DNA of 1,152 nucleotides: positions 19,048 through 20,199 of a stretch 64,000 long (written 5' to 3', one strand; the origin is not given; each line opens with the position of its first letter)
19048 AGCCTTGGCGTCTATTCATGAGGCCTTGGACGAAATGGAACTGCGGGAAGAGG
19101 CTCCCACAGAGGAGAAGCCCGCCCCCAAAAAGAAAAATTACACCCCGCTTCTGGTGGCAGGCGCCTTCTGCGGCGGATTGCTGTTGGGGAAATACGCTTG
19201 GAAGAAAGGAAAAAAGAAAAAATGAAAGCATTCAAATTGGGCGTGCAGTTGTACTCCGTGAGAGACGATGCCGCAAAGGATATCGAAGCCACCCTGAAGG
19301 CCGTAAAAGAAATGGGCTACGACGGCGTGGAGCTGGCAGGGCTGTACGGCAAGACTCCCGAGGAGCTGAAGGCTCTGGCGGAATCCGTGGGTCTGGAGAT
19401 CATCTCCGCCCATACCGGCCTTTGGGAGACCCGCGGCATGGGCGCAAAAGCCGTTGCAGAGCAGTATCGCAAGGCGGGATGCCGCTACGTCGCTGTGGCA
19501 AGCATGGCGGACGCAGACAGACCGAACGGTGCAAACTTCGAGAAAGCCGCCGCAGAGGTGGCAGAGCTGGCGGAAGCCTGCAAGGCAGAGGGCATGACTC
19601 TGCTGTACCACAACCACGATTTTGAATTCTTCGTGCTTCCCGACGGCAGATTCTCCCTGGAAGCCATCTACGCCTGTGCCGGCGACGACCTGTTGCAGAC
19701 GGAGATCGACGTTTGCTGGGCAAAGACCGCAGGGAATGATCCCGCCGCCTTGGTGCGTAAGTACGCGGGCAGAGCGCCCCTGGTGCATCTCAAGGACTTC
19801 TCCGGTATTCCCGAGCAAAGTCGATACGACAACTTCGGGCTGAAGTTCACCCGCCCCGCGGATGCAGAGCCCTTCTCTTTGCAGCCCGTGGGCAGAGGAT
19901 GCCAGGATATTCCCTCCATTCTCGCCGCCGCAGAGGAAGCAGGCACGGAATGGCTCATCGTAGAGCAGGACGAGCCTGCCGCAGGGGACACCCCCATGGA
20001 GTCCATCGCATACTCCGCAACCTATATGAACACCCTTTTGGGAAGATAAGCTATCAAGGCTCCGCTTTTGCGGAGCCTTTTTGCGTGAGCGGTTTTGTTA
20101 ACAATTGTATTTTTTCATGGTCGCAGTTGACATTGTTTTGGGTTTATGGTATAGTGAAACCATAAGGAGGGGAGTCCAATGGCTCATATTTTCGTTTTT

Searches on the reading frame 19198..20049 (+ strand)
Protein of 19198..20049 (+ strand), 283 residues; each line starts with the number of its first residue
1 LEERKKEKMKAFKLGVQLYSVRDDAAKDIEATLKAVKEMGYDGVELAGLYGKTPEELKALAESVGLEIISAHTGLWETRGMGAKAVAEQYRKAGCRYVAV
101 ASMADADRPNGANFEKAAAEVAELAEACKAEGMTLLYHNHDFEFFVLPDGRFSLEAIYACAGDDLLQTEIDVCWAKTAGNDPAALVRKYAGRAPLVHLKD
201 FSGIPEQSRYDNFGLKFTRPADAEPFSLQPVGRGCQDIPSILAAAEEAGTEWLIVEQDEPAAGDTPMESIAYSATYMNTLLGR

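Call 11: search_protein_families(library=pfam, proteins=[window:19198-20046:+], max_evalue=0.1)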
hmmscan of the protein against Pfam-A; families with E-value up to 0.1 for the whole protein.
window:19198-20046:+ (283 aa): 2 families
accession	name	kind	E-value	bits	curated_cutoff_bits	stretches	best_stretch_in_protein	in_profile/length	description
PF01261.30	AP_endonuc_2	-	3.8e-17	63.2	31.1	1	33-260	1-232/249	Xylose isomerase-like TIM barrel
PF19419.5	DUF5983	-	0.016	16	27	0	236-262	56-82/90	Family of unknown function (DUF5983) C-terminal domain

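Call 12: find_encoding_contigs(protein=window:19198-20049:+, flank=6000, max_places=10)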
Protein window:19198-20049:+ (283 aa): no gene with exactly this product is on record in the collection.

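Call 13: find_encoding_contigs(protein=window:19222-20049:+, flank=6000, max_places=10)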
Protein window:19222-20049:+ (275 aa): no gene with exactly this product is on record in the collection.

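Call 21: find_homologous_proteins(query=window:19222-20046:+, max_evalue=1e-60)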
Query window:19222-20046:+ (275 aa): 3137 proteins with E <= 1e-60 among 8000 candidates; the best 120 are listed.
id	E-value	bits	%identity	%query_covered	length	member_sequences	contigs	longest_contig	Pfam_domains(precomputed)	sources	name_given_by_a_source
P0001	6.8e-176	601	97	100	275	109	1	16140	PF01261.31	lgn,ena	-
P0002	1.3e-165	567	91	100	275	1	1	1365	PF01261.31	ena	-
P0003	1.0e-152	525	83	100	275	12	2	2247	PF01261.31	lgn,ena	-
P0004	1.6e-149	514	83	100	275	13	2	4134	PF01261.31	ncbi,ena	-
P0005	2.6e-149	514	81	100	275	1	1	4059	PF01261.31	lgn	-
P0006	2.1e-146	504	80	100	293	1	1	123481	PF01261.31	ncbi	-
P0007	1.4e-106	374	63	100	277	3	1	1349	PF01261.31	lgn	-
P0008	3.7e-104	366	61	100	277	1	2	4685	PF01261.31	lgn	-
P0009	5.0e-102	359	59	100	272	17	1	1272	PF01261.31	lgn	-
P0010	4.0e-101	356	59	98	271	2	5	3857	PF01261.31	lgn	-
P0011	1.4e-100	354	59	100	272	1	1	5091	PF01261.31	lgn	-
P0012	2.3e-100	353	60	98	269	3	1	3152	PF01261.31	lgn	-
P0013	6.3e-99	349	59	98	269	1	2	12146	PF01261.31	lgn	-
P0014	6.8e-99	348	59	98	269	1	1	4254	PF01261.31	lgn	-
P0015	8.1e-99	348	59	98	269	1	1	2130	PF01261.31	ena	-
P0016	2.3e-98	347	58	98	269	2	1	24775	PF01261.31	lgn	-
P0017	2.9e-98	346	58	99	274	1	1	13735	PF01261.31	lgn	-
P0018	4.6e-98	346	58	100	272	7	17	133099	PF01261.31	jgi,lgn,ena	-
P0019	6.6e-98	345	60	98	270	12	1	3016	PF01261.31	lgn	-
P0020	1.1e-97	345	60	98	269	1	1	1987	PF01261.31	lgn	-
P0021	3.5e-97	343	58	98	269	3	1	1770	PF01261.31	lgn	-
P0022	1.1e-96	341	58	98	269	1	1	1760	PF01261.31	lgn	-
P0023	1.0e-95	338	56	100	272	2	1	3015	PF01261.31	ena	-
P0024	2.5e-95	337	56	99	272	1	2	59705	PF01261.31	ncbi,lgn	-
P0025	2.1e-94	334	58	98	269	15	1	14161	PF01261.31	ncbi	-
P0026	4.0e-94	333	55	100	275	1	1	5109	PF01261.31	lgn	-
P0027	4.4e-94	333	97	55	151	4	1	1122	PF01261.31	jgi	jgi:sugar phosphate isomerase/epimerase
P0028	5.4e-89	316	53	99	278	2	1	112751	PF01261.31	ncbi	-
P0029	1.7e-88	314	56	98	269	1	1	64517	PF01261.31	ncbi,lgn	-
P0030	7.0e-85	303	50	100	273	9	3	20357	PF01261.31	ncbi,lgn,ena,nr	ncbi:MAG: sugar phosphate isomerase/epimerase [Clostridia bacterium]|nr:sugar phosphate isomerase/ep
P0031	8.8e-85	302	51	99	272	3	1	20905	PF01261.31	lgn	-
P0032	1.5e-84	301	50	99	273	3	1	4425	PF01261.31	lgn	-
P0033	3.2e-83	297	50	99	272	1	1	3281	PF01261.31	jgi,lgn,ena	-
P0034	2.6e-82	294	49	99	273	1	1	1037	PF01261.31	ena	-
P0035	1.1e-81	292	49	99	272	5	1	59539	PF01261.31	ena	-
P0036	1.3e-81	292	52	99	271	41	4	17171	PF01261.31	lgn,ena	-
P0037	8.2e-81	289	51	98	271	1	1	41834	PF01261.31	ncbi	-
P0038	3.3e-80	287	48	99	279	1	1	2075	PF01261.31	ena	-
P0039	1.5e-79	285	50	99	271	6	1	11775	PF01261.31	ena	-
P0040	3.0e-79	284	51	99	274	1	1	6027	PF01261.31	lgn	-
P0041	3.0e-79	284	50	99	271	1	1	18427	PF01261.31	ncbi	-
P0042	6.1e-79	283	47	99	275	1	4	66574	PF01261.31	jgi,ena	-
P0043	7.9e-79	283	50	99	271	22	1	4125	PF01261.31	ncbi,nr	ncbi:MAG: sugar phosphate isomerase/epimerase [Clostridia bacterium]|nr:sugar phosphate isomerase/ep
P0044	1.0e-78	282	49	98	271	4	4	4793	PF01261.31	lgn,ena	-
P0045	1.6e-78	282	50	98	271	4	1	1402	PF01261.31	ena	-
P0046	1.6e-78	282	48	98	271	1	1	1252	PF01261.31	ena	-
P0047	1.8e-78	281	49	98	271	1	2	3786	PF01261.31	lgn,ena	-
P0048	2.6e-78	281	49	98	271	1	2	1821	PF01261.31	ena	-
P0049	2.6e-78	281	49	98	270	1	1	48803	PF01261.31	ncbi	-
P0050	3.5e-78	281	49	98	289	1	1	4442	PF01261.31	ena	-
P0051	3.7e-78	280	50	98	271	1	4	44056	PF01261.31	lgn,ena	-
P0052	3.7e-78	280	50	98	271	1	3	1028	PF01261.31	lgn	-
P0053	3.8e-78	280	49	96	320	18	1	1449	PF01261.31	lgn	-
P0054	3.9e-78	280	49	98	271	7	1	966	PF01261.31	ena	-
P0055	6.1e-78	280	49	98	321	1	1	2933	PF01261.31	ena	-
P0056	7.7e-78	279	49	99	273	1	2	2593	PF01261.31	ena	-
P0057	8.7e-78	279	49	97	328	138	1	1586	PF01261.31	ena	-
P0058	8.8e-78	279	49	98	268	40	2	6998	PF01261.31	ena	-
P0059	1.0e-77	279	49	98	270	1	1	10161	PF01261.31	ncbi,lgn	-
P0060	1.0e-77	279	49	98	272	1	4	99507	PF01261.31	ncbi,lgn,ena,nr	ncbi:MAG: sugar phosphate isomerase/epimerase [Clostridia bacterium]|nr:sugar phosphate isomerase/ep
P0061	1.7e-77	278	48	98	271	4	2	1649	PF01261.31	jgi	jgi:sugar phosphate isomerase/epimerase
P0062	1.7e-77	278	49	98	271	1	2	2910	PF01261.31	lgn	-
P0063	1.8e-77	278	47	98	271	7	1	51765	PF01261.31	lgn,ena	-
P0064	1.9e-77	278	49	99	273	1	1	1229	PF01261.31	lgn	-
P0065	2.0e-77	278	47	99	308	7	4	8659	PF01261.31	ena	-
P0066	2.0e-77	278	49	97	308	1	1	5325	PF01261.31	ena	-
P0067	2.1e-77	278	48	98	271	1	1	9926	PF01261.31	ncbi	-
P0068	2.1e-77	278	48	98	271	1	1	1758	PF01261.31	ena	-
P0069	2.1e-77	278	49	96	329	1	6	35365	PF01261.31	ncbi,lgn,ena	-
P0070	2.1e-77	278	50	99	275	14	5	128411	PF01261.31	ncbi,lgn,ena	-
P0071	2.4e-77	278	49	98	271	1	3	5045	PF01261.31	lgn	-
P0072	2.6e-77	278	47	99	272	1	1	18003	PF01261.31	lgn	-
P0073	3.3e-77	277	49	98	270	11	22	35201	PF01261.31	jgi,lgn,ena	jgi:sugar phosphate isomerase/epimerase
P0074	3.5e-77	277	48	98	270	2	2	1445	PF01261.31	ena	-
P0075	3.9e-77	277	50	98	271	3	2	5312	PF01261.31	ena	-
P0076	3.9e-77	277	49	96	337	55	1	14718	PF01261.31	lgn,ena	-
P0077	4.3e-77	277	49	99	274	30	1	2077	PF01261.31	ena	-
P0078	4.7e-77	277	48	98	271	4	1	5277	PF01261.31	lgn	-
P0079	4.8e-77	277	48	98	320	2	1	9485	PF01261.31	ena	-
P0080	5.2e-77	277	49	96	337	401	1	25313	PF01261.31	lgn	-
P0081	5.2e-77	277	48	98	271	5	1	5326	PF01261.31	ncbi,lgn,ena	-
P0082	5.3e-77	277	48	98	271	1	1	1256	PF01261.31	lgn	-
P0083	5.3e-77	277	48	98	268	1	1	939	PF01261.31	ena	-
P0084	5.7e-77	277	48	99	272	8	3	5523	PF01261.31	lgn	-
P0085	6.1e-77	276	49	97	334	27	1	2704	PF01261.31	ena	-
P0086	6.6e-77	276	46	98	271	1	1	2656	PF01261.31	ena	-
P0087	6.7e-77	276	48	98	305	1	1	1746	PF01261.31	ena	-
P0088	7.1e-77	276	48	98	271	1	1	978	PF01261.31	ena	-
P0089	7.5e-77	276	48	98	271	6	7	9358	PF01261.31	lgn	-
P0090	7.9e-77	276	48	98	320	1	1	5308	PF01261.31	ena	-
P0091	8.0e-77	276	48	98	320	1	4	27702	PF01261.31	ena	-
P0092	8.0e-77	276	47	98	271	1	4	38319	PF01261.31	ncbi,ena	-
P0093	8.7e-77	276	49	98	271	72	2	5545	PF01261.31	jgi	jgi:sugar phosphate isomerase/epimerase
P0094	9.2e-77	276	47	99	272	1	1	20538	PF01261.31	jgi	-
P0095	9.4e-77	276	49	98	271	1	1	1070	PF01261.31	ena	-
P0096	9.6e-77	276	48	98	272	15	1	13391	PF01261.31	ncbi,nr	ncbi:MAG: sugar phosphate isomerase/epimerase [Clostridia bacterium]|nr:sugar phosphate isomerase/ep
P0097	1.0e-76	276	48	97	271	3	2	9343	PF01261.31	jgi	-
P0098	1.0e-76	276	49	99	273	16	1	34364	PF01261.31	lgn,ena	-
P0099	1.1e-76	276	49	98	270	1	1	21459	PF01261.31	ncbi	-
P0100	1.1e-76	276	48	98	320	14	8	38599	PF01261.31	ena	-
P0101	1.2e-76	276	48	98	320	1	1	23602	PF01261.31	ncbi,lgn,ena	-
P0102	1.2e-76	276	48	98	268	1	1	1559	PF01261.31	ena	-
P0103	1.2e-76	275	47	98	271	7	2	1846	PF01261.31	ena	-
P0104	1.3e-76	275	49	97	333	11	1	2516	PF01261.31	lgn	-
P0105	1.3e-76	275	47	98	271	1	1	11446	PF01261.31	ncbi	-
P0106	1.4e-76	275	47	98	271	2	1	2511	PF01261.31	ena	-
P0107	1.4e-76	275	48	98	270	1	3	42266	PF01261.31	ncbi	-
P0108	1.4e-76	275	47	98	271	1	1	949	PF01261.31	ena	-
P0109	1.5e-76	275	48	97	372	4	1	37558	PF01261.31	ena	-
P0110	1.5e-76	275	48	99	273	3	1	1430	PF01261.31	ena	-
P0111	1.5e-76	275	48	98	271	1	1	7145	PF01261.31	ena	-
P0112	1.6e-76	275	48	99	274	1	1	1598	PF01261.31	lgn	-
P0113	1.6e-76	275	50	100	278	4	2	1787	PF01261.31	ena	-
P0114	1.6e-76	275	48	98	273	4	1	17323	PF01261.31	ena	-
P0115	1.6e-76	275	48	98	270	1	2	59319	PF01261.31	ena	-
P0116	1.6e-76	275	48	99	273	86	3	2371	PF01261.31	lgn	-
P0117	1.8e-76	275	49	98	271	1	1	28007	PF01261.31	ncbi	-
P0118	2.0e-76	275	49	98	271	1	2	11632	PF01261.31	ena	-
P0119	2.0e-76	275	47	98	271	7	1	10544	PF01261.31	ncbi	-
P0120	2.1e-76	275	48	98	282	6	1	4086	PF01261.31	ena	-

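Call 22: find_encoding_contigs(protein=P0001, flank=6000, max_places=10)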
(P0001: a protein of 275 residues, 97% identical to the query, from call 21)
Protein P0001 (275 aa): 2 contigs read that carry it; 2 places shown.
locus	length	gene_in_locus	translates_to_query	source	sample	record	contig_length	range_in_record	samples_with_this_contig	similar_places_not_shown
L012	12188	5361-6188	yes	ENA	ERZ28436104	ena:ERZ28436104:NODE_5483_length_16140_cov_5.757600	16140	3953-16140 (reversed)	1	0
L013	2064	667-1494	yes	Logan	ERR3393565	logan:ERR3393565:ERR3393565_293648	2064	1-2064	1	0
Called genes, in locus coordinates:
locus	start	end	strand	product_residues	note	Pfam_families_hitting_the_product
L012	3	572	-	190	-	?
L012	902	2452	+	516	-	PF12072:RNase_Y_N, PF00013:KH_1 (weak), PF08668:HDOD (weak), PF01966:HD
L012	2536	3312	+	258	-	PF00149:Metallophos, PF13277:YmdB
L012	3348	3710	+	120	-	PF02699:YajC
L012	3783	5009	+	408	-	PF02073:Peptidase_M29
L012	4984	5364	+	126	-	-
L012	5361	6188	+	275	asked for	PF01261:AP_endonuc_2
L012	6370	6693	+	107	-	-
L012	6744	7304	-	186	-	PF02545:Maf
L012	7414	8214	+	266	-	PF00696:AA_kinase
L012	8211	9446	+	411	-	PF00171:Aldedh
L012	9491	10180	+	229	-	PF04542:Sigma70_r2, PF04545:Sigma70_r4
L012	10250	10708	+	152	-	PF06695:Sm_multidrug_ex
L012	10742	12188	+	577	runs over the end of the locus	PF01261:AP_endonuc_2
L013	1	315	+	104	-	?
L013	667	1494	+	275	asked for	PF01261:AP_endonuc_2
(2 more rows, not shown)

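Call 23: find_encoding_contigs(protein=P0006, flank=6000, max_places=4)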
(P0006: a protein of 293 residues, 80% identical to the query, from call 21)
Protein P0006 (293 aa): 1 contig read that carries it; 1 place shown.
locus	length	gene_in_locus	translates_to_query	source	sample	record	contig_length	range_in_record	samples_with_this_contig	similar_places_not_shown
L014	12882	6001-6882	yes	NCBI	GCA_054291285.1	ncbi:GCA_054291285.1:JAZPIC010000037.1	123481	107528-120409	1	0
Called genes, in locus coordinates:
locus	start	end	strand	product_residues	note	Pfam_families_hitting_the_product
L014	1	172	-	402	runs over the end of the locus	PF22025:ThiI_fer, PF02926:THUMP, PF02568:ThiI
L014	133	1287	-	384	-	PF00155:Aminotran_1_2, PF00266:Aminotran_5, PF01212:Beta_elim_lyase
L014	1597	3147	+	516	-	PF12072:RNase_Y_N, PF00013:KH_1 (weak), PF08668:HDOD (weak), PF01966:HD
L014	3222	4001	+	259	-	PF00149:Metallophos (weak), PF13277:YmdB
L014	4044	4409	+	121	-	PF02699:YajC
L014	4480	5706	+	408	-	PF02073:Peptidase_M29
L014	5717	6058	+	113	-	-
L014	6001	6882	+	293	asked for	PF01261:AP_endonuc_2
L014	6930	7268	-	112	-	-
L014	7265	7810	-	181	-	PF02545:Maf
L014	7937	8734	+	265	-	PF00696:AA_kinase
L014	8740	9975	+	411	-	PF00171:Aldedh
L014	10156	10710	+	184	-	PF04542:Sigma70_r2, PF04545:Sigma70_r4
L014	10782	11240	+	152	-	PF06695:Sm_multidrug_ex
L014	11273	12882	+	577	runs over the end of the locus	PF01261:AP_endonuc_2, PF01408:GFO_IDH_MocA (weak)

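Call 24: find_encoding_contigs(protein=P0004, flank=6000, max_places=4)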
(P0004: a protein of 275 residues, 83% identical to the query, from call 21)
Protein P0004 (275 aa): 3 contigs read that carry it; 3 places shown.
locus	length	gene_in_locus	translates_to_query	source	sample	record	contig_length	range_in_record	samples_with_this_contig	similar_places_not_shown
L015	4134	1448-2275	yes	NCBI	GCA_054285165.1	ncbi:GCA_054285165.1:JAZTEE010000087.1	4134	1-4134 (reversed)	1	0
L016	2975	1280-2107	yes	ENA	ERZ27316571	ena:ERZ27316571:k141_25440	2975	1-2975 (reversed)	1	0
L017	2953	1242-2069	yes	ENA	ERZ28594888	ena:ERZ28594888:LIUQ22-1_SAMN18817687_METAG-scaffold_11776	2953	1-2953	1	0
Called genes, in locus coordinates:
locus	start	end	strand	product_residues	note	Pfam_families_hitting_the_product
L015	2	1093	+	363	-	?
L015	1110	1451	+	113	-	-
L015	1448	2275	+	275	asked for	PF01261:AP_endonuc_2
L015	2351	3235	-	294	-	-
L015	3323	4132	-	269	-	?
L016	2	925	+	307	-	?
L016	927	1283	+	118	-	-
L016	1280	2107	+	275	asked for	PF01261:AP_endonuc_2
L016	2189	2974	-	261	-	?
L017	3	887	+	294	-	?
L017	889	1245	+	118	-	-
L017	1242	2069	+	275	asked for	PF01261:AP_endonuc_2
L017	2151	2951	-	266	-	?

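Call 25: find_encoding_contigs(protein=P0005, flank=6000, max_places=4)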
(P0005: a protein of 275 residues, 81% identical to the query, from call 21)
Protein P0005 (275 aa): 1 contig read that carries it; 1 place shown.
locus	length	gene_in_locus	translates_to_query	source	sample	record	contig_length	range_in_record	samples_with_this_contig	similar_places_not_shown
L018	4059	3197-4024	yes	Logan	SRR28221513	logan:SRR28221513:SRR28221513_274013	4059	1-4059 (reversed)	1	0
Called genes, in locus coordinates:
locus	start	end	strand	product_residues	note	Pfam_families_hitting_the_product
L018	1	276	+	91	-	?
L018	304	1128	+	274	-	PF00149:Metallophos (weak), PF13277:YmdB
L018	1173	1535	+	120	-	PF02699:YajC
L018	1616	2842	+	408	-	PF02073:Peptidase_M29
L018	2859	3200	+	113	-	-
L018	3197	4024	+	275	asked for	PF01261:AP_endonuc_2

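Call 26: find_encoding_contigs(protein=P0003, flank=6000, max_places=4)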
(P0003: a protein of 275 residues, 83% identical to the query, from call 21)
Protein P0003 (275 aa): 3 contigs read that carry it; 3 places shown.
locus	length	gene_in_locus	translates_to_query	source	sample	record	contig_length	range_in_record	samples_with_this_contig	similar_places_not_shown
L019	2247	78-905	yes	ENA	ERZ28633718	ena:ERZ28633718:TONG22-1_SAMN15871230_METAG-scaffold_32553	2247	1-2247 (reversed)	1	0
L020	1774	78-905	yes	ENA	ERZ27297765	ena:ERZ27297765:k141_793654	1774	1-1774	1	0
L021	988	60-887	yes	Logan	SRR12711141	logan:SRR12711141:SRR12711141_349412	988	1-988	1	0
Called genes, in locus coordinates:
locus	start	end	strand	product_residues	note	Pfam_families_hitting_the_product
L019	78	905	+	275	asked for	PF01261:AP_endonuc_2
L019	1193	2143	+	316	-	-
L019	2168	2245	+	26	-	?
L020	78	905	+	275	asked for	PF01261:AP_endonuc_2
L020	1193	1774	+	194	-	?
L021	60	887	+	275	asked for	PF01261:AP_endonuc_2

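Call 60: search_protein_families(library=padloc, proteins=[L014:6933-7268:-, L015:2354-3235:-], max_evalue=0.01)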
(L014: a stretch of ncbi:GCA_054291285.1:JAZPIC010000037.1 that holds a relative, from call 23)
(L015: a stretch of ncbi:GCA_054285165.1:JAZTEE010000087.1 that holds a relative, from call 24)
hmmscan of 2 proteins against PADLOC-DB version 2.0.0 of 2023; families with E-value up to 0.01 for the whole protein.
L014:6933-7268:- (112 aa): 0 families

L015:2354-3235:- (294 aa): 0 families

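Call 61: search_protein_families(library=ncbifam, proteins=[L014:6933-7268:-, L015:2354-3235:-], max_evalue=0.01)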
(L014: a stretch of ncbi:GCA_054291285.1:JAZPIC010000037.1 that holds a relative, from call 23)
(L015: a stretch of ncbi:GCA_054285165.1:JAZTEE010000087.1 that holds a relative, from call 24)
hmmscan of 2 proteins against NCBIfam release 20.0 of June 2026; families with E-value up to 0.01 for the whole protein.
L014:6933-7268:- (112 aa): 0 families

L015:2354-3235:- (294 aa): 0 families
